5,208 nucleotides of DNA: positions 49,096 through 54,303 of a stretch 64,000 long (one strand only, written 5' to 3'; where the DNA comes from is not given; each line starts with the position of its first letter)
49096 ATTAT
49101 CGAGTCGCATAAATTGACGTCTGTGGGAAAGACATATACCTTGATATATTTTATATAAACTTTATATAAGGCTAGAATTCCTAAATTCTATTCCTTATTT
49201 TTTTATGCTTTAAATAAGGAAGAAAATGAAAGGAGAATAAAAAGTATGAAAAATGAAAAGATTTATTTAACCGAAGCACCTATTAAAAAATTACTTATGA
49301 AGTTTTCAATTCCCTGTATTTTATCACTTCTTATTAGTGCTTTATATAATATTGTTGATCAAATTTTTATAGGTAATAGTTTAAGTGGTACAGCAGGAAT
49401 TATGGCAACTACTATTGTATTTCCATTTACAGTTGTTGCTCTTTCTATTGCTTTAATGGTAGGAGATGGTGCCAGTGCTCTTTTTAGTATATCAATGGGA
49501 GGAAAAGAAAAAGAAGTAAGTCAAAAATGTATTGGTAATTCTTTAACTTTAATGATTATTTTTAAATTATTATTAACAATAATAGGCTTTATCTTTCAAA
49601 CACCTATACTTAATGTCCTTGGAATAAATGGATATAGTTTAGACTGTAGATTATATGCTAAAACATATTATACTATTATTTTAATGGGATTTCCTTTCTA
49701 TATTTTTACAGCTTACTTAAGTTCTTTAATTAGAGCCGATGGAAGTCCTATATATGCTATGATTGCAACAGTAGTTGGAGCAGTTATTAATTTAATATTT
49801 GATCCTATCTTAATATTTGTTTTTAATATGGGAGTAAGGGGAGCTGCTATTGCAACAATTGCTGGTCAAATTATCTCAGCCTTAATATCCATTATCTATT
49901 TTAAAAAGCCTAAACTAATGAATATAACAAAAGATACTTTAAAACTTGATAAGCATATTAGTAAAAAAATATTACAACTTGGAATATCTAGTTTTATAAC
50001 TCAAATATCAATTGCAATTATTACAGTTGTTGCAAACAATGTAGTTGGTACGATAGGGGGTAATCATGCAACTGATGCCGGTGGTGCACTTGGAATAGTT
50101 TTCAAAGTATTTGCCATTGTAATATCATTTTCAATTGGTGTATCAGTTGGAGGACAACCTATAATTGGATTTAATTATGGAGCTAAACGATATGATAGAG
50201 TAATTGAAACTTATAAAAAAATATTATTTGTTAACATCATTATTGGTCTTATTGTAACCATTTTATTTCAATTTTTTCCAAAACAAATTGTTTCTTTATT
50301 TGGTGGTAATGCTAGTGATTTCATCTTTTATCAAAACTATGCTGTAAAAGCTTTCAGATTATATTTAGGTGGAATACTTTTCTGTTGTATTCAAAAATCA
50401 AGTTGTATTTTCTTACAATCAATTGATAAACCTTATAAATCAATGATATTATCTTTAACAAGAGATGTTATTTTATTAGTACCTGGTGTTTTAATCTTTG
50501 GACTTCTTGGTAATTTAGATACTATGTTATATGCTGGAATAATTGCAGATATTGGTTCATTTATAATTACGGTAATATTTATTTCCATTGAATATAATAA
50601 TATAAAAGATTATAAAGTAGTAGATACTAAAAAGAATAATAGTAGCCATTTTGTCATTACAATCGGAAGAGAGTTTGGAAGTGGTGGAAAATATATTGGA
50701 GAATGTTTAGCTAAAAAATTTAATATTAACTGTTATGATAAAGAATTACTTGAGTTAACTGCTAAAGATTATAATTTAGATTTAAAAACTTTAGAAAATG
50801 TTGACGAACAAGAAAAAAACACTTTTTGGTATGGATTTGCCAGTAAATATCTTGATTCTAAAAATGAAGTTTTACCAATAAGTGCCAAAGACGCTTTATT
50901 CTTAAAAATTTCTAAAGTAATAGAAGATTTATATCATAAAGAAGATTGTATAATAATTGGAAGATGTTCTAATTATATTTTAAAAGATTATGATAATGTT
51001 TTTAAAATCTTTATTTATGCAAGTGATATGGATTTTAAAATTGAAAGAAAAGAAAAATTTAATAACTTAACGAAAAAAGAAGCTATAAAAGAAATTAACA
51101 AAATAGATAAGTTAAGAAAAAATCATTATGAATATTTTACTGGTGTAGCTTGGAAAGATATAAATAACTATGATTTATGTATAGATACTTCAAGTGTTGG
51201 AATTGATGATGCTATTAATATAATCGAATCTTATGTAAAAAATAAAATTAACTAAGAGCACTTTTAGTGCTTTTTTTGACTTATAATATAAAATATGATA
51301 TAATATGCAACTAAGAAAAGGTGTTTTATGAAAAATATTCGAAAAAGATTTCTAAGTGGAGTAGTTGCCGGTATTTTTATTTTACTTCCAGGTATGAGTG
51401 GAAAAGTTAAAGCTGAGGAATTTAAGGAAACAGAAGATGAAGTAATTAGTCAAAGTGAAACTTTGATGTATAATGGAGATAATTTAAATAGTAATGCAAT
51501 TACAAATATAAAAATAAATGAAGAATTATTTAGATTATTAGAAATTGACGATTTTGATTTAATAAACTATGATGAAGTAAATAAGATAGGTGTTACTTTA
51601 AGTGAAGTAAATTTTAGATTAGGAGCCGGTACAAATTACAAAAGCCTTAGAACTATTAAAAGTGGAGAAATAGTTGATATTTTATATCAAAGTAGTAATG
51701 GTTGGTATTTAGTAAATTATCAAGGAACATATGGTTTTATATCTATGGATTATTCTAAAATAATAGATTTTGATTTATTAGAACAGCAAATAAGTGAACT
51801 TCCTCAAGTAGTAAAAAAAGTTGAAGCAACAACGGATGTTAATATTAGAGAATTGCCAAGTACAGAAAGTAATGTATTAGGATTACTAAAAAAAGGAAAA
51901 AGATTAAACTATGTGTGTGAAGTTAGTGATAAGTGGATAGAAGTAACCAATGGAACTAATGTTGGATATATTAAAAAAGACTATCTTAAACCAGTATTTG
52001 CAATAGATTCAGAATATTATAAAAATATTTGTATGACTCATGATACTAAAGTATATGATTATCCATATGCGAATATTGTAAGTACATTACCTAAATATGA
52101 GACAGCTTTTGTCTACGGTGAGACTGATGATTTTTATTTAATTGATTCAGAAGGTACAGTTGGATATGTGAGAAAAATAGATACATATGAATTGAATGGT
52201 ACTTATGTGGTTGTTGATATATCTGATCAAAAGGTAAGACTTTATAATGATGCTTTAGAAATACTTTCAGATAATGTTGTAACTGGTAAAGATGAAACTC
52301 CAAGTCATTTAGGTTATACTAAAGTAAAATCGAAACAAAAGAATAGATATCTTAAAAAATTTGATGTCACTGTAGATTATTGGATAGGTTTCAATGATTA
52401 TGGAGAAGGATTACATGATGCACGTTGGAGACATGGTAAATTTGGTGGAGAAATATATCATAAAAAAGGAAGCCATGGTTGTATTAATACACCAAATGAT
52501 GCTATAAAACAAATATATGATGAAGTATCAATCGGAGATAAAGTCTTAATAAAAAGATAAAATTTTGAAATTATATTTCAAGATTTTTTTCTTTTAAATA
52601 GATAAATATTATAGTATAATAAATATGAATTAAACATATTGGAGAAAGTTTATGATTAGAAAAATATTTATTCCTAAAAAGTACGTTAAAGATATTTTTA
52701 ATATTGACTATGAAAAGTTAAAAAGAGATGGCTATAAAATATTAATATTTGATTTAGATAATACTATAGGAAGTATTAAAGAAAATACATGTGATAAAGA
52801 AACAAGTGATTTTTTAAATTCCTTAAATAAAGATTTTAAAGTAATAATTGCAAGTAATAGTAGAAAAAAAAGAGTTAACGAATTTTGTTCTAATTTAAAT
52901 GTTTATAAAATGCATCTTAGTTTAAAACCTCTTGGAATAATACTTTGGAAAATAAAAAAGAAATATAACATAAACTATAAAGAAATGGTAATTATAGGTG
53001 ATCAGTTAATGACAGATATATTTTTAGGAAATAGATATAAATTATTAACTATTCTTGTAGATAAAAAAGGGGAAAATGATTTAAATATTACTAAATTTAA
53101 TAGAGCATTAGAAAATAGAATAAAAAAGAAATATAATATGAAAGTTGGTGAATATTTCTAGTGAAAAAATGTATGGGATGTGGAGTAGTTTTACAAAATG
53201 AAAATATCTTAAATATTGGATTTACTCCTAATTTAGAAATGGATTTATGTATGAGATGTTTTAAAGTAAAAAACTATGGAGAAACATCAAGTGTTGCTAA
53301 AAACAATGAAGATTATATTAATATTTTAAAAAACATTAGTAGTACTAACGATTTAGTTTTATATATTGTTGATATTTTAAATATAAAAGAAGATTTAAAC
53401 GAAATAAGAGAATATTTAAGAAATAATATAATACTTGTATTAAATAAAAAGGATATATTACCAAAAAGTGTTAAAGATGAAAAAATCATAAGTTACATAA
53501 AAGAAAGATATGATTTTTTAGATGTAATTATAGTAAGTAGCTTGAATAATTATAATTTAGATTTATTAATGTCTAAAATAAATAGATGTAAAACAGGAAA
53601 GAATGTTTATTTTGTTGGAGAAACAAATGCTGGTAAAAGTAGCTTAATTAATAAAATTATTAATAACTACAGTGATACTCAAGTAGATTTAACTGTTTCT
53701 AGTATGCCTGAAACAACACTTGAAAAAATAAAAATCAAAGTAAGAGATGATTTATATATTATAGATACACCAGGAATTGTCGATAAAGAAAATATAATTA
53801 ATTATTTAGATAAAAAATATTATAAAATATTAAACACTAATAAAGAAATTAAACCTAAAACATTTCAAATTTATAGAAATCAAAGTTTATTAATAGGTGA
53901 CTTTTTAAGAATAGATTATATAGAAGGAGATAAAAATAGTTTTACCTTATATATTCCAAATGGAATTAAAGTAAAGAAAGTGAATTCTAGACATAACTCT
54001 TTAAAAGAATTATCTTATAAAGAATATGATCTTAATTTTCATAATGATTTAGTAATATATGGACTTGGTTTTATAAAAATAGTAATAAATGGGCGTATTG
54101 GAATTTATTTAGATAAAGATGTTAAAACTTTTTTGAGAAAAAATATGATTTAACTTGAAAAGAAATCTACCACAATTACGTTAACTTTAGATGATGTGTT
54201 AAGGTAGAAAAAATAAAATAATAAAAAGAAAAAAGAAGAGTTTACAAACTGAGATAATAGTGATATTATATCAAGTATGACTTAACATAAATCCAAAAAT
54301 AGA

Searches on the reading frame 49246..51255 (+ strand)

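Call 56: search_protein_families(library=pfam, proteins=[window:49246-51255:+], max_evalue=0.0001)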
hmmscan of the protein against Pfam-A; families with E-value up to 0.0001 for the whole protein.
window:49246-51255:+ (669 aa): 2 families
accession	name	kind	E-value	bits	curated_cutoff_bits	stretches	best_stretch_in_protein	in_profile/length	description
PF13189.12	Cytidylate_kin2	-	1.5e-48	165.7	28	1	470-649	1-175/176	Cytidylate kinase-like family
PF01554.23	MatE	-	1.1e-30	106.9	24.9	2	250-408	3-153/161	MatE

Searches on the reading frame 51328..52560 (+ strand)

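Call 56: search_protein_families(library=pfam, proteins=[window:51328-52560:+], max_evalue=0.0001)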
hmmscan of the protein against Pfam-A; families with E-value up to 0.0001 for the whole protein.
window:51328-52560:+ (410 aa): 4 families
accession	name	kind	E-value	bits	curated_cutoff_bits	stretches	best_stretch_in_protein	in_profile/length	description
PF08239.17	SH3_3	-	2.7e-29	101.5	27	2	170-221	2-54/54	Bacterial SH3 domain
PF03734.19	YkuD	-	1.5e-18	68.3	23.4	1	292-408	2-146/146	L,D-transpeptidase catalytic domain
PF06347.19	SH3_4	-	8.7e-09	35.5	24.1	0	93-139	4-50/56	Bacterial SH3 domain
PF07653.23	SH3_2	-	1.3e-06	28.4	21.8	0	109-144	17-53/55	Variant SH3 domain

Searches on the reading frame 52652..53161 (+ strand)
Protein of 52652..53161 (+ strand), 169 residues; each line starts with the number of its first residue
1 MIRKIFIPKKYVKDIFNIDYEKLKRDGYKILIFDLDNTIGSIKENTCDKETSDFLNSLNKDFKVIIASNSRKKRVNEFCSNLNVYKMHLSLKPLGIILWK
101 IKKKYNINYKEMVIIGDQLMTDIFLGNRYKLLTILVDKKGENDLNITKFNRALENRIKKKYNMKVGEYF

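Call 56: search_protein_families(library=pfam, proteins=[window:52652-53161:+], max_evalue=0.0001)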
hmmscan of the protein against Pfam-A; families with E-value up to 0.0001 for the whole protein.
window:52652-53161:+ (169 aa): 3 families
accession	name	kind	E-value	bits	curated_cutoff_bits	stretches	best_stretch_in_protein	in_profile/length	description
PF09419.16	PGP_phosphatase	-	3.7e-10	40.1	20.4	1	3-133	14-160/168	Mitochondrial PGP phosphatase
PF13242.12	Hydrolase_like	-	4e-06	27.1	22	1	92-138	4-50/75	HAD-hyrolase-like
PF00702.32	Hydrolase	-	2.9e-05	25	26.4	0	50-123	102-184/191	haloacid dehalogenase-like hydrolase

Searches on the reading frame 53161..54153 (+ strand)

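Call 56: search_protein_families(library=pfam, proteins=[window:53161-54153:+], max_evalue=0.0001)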
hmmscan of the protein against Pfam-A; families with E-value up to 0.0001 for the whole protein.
window:53161-54153:+ (330 aa): 5 families
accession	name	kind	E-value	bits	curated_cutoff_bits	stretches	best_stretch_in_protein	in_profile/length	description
PF01926.29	MMR_HSR1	-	1.6e-17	64.1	21.9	1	149-211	2-61/113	50S ribosome-binding GTPase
PF03193.22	RsgA_GTPase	-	1.6e-11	44.8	30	1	87-207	53-169/174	RsgA GTPase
PF02421.24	FeoB_N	-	8.7e-07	29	27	1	148-207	2-58/156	Ferrous iron transport protein B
PF04548.22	AIG1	-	4.9e-06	26.5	27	1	148-227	2-80/212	AIG1 family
PF21516.2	YqeH-like_C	-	1.2e-05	26.2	27.7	0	277-328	41-94/95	YqeH-like, C-terminal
